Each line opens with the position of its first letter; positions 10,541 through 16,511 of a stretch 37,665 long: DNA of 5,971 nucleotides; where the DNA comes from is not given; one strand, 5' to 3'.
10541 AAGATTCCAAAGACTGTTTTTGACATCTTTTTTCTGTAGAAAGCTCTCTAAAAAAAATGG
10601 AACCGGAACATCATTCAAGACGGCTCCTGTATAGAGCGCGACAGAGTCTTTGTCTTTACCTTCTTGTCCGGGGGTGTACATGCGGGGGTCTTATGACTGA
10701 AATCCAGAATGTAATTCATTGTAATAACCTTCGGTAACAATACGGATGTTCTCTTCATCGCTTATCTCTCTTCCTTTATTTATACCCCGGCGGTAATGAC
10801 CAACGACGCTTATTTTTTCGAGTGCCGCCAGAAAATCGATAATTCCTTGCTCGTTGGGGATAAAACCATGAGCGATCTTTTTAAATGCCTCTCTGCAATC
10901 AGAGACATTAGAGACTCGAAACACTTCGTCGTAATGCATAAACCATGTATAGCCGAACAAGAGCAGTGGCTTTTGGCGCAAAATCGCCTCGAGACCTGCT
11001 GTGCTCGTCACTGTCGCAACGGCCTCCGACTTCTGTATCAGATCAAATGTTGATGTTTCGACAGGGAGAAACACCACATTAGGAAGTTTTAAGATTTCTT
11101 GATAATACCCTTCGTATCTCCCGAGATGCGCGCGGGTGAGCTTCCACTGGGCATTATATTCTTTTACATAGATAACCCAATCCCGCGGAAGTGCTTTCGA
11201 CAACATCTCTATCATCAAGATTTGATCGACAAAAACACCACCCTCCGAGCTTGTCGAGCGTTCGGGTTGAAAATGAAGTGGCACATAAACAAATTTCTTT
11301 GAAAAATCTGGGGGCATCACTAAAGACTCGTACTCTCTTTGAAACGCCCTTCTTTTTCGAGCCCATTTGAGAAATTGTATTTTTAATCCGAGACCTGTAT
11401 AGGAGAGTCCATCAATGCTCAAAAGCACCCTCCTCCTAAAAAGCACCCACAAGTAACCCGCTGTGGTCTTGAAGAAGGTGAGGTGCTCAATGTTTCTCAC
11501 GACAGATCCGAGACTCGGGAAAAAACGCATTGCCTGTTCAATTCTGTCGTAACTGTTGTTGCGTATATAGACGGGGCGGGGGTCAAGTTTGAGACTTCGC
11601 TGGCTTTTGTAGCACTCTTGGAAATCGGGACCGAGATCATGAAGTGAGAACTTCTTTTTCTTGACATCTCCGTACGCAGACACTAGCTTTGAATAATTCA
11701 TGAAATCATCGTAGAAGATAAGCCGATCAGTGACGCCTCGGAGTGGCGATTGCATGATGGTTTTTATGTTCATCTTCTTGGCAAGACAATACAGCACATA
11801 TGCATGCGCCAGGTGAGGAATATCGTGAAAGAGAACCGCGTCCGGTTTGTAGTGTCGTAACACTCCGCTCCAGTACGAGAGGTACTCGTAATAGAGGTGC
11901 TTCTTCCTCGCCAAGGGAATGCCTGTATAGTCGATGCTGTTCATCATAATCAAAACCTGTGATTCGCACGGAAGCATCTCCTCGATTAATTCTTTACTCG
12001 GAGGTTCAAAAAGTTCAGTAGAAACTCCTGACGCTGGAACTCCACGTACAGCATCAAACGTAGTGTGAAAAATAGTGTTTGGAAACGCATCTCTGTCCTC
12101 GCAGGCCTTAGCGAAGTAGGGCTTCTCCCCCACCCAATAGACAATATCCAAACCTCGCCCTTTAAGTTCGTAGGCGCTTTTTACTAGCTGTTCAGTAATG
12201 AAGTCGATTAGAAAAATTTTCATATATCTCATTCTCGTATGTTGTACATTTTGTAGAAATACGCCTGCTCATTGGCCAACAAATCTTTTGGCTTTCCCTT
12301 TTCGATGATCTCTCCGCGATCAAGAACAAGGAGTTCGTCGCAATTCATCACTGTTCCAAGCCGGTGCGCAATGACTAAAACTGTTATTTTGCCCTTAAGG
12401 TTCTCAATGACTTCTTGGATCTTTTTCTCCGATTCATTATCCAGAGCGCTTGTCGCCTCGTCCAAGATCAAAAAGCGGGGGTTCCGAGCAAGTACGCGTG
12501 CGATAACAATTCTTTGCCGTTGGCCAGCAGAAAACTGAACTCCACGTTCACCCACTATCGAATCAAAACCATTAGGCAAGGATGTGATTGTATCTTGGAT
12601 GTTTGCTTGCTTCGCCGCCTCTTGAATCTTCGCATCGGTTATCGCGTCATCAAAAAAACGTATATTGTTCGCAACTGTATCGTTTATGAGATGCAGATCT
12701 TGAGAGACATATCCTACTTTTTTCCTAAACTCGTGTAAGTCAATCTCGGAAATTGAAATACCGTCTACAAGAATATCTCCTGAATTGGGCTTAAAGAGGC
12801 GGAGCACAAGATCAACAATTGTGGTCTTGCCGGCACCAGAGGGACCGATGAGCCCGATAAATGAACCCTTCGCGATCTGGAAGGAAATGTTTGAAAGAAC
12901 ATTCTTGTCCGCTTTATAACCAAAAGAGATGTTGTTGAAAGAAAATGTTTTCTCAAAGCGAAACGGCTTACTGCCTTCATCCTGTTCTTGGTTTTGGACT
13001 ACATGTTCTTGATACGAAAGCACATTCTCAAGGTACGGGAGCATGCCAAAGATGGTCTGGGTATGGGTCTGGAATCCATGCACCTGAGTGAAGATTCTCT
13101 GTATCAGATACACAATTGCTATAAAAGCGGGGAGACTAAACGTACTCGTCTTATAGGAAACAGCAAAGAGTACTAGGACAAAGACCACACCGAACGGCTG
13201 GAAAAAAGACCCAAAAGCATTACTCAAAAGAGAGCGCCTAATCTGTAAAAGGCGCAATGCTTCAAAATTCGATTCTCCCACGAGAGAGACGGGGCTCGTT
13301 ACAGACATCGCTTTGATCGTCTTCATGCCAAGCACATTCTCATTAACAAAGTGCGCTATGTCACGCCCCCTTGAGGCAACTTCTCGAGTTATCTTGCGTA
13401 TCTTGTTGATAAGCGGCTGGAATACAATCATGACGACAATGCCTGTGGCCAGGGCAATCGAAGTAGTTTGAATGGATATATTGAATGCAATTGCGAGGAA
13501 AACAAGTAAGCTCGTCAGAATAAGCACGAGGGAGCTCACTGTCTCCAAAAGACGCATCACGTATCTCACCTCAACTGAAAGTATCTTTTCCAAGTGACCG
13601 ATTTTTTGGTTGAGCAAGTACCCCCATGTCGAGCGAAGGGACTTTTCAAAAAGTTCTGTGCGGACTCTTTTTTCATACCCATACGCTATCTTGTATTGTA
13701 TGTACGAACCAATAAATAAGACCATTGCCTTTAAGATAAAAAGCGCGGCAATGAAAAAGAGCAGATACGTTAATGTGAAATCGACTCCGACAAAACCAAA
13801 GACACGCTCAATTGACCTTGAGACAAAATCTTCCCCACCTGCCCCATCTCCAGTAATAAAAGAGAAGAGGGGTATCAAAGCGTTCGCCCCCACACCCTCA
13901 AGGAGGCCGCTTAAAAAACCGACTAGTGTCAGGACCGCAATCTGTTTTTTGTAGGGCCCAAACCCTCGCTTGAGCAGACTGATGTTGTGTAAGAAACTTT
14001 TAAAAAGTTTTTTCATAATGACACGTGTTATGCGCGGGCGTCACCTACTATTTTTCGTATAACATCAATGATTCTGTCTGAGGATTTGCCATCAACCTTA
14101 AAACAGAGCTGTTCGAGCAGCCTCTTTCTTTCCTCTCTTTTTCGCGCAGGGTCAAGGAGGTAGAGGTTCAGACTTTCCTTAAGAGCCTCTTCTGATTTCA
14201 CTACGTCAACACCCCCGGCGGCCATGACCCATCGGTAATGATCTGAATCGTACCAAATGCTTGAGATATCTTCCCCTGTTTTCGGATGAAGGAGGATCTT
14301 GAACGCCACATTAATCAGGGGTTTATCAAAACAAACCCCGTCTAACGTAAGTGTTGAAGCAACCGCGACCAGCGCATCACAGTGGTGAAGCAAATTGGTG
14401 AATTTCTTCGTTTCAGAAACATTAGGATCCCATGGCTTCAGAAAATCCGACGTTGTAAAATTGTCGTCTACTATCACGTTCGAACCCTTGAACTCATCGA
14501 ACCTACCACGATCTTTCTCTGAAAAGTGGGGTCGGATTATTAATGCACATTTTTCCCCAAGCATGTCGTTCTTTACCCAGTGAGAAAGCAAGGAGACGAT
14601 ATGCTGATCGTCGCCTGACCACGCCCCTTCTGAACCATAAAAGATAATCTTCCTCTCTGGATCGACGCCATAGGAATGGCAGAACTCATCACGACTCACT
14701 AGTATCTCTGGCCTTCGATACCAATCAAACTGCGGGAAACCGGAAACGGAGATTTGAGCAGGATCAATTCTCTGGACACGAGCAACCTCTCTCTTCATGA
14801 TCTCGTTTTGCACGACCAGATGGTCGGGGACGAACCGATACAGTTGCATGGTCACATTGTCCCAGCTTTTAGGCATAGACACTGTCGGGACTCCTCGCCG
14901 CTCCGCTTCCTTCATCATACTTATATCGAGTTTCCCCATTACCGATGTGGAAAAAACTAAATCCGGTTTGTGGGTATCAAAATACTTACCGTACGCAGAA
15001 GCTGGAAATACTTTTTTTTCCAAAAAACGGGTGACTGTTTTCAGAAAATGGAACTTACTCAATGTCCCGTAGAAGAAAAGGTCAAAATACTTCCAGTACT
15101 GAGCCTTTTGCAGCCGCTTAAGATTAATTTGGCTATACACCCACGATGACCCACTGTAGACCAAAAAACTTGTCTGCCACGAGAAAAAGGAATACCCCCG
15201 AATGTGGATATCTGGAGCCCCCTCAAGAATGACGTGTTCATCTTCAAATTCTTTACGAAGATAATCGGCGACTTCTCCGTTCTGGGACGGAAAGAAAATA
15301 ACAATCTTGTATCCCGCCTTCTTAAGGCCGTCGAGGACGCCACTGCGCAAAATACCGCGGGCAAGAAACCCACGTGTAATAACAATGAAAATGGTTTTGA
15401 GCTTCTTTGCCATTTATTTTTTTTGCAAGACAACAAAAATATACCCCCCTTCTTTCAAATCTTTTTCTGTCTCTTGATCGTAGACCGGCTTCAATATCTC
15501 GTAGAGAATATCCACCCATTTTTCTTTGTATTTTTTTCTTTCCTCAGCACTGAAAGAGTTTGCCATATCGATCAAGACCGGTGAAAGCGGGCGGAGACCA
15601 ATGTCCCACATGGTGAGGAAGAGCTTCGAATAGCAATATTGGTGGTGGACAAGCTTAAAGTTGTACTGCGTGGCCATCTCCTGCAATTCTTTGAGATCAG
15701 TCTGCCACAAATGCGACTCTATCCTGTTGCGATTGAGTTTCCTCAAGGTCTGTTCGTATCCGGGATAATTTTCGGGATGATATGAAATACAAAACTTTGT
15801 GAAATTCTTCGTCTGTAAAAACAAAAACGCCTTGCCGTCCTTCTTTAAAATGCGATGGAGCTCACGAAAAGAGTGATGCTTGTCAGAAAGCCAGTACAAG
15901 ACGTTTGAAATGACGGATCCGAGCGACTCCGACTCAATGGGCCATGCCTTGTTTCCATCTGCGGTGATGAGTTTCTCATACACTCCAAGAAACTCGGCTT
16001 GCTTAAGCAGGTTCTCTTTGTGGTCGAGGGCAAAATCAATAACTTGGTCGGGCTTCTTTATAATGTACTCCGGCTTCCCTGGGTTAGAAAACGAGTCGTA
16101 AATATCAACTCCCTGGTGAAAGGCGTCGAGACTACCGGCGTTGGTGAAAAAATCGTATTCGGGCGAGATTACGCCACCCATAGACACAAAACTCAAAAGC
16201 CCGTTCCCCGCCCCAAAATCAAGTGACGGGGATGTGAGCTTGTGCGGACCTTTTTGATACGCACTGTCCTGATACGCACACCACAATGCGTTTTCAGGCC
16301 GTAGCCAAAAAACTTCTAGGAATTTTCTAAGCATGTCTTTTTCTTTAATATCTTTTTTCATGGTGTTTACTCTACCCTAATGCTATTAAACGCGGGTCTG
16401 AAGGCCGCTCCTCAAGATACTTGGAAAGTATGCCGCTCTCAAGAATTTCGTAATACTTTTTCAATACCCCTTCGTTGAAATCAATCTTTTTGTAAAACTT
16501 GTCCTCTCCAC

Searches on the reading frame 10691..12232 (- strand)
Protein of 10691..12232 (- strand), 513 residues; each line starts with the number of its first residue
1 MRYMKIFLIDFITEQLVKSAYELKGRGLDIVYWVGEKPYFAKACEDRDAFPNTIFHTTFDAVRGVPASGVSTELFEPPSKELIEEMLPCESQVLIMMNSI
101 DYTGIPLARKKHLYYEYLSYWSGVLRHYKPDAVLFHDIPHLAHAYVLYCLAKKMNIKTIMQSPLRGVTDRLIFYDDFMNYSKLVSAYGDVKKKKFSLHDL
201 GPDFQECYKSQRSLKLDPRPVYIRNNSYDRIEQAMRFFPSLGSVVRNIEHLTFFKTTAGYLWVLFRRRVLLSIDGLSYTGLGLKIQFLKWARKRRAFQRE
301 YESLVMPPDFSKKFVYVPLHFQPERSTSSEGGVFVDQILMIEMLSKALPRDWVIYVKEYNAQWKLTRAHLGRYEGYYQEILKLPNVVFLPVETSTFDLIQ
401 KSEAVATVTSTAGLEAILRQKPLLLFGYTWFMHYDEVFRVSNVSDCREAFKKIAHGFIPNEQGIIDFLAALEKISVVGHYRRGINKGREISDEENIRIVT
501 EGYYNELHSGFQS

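Call 6: search_protein_families(library=pfam, proteins=[window:10691-12232:-], max_evalue=0.001)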
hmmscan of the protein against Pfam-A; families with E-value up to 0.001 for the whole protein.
window:10691-12232:- (513 aa): 1 family
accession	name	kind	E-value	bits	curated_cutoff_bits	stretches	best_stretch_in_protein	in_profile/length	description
PF05159.20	Capsule_synth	-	8.1e-08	32.5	20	1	374-431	209-266/310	Capsule polysaccharide biosynthesis protein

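Call 20: search_protein_families(library=ncbifam, proteins=[window:10691-12232:-], max_evalue=0.00001)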
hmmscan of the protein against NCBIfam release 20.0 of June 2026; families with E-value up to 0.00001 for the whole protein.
window:10691-12232:- (513 aa): 1 family
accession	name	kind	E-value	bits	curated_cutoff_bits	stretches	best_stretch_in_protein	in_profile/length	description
NF046086.1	BFO_1060_trans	domain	3.1e-07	29.8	200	0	377-458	240-322/365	BFO_1060 family glycosyltransferase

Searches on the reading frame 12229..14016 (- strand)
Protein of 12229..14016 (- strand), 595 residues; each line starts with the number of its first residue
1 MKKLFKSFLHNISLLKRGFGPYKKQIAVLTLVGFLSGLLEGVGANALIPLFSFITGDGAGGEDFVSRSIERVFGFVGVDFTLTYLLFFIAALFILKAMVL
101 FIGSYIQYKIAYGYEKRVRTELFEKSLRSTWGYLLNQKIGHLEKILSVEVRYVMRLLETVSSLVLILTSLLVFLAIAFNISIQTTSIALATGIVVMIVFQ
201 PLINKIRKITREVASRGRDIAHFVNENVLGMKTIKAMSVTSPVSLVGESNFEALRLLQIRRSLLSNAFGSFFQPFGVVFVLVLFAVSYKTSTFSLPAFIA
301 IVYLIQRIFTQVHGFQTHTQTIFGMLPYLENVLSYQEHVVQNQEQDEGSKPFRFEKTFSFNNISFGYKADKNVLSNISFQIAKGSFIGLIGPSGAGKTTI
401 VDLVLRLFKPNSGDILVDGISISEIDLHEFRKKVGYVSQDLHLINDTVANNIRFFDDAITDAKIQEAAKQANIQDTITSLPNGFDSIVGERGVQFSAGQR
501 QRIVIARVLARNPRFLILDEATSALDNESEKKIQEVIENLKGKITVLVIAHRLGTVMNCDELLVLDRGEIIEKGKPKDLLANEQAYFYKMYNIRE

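Call 5: search_protein_families(library=pfam, proteins=[window:12229-14016:-], max_evalue=0.001)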
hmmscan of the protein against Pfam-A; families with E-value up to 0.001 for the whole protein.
window:12229-14016:- (595 aa): 8 families
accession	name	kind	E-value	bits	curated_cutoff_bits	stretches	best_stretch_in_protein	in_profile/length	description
PF00005.33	ABC_tran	-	2.6e-33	116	25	1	374-523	1-137/137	ABC transporter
PF00664.28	ABC_membrane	-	1.3e-16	61.6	28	1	30-237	5-196/274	ABC transporter transmembrane region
PF02463.25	SMC_N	-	2.5e-08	34.1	40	1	385-563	25-209/220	RecF/RecN/SMC N terminal domain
PF00270.35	DEAD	-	1.7e-05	25.1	26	1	386-544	16-151/167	DEAD/DEAH box helicase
PF00485.24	PRK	-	0.00017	21.9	22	0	386-424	1-40/196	Phosphoribulokinase / Uridine kinase family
PF00004.35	AAA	-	0.00035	21.5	21.2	0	389-480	3-88/131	ATPase family associated with various cellular activities (AAA)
PF13555.12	AAA_29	-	0.0006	19.9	27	0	384-412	23-50/61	P-loop containing region of AAA domain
PF13304.12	AAA_21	-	0.00077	20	27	0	387-432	2-64/304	AAA domain, putative AbiEii toxin, Type IV TA system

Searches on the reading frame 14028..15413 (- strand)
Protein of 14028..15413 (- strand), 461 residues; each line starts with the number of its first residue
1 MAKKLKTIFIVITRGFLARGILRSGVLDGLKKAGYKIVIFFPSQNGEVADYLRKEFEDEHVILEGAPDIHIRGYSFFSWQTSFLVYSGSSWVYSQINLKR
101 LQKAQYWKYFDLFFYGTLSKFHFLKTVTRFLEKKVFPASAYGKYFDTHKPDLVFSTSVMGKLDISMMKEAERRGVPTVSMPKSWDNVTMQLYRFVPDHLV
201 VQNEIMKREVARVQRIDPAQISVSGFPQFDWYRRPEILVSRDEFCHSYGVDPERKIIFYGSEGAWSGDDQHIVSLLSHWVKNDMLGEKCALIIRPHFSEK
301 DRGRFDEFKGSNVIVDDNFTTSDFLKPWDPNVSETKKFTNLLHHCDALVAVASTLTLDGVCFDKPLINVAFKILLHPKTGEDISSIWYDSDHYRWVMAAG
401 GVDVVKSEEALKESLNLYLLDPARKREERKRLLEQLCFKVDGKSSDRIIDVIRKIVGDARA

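Call 4: search_protein_families(library=pfam, proteins=[window:14028-15413:-], max_evalue=0.01)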
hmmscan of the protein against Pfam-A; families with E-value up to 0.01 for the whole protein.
window:14028-15413:- (461 aa): 1 family
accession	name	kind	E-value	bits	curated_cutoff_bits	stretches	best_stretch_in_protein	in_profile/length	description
PF04464.20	Glyphos_transf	-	4.6e-09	36.2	22.1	1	196-452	135-365/367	CDP-Glycerol:Poly(glycerophosphate) glycerophosphotransferase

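Call 20: search_protein_families(library=ncbifam, proteins=[window:14028-15413:-], max_evalue=0.00001)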
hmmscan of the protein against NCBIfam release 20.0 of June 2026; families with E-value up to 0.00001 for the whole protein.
window:14028-15413:- (461 aa): 1 family
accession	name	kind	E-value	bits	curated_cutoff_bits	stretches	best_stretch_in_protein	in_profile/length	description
NF046086.1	BFO_1060_trans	domain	2.1e-16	60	200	1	133-287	29-195/365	BFO_1060 family glycosyltransferase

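Call 63: search_solved_structures(query=window:14028-15413:-, max_evalue=1, show_alignments=1)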
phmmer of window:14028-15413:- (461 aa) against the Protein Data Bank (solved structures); distinct sequences matched with E-value up to 1: 0.

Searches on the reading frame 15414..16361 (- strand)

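Call 4: search_protein_families(library=pfam, proteins=[window:15414-16361:-], max_evalue=0.01)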
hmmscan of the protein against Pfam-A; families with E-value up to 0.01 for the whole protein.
window:15414-16361:- (315 aa): 4 families
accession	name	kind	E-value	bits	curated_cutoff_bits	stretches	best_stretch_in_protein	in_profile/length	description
PF08241.18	Methyltransf_11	-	2.9e-06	28.3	21.2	1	111-179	23-94/95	Methyltransferase domain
PF13489.12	Methyltransf_23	-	3.8e-05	23.9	27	1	47-240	27-164/164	Methyltransferase domain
PF13649.12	Methyltransf_25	-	0.003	18.7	27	0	112-176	27-97/97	Methyltransferase domain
PF01555.25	N6_N4_Mtase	-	0.0082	16.6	26.7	0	154-191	25-62/221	DNA methylase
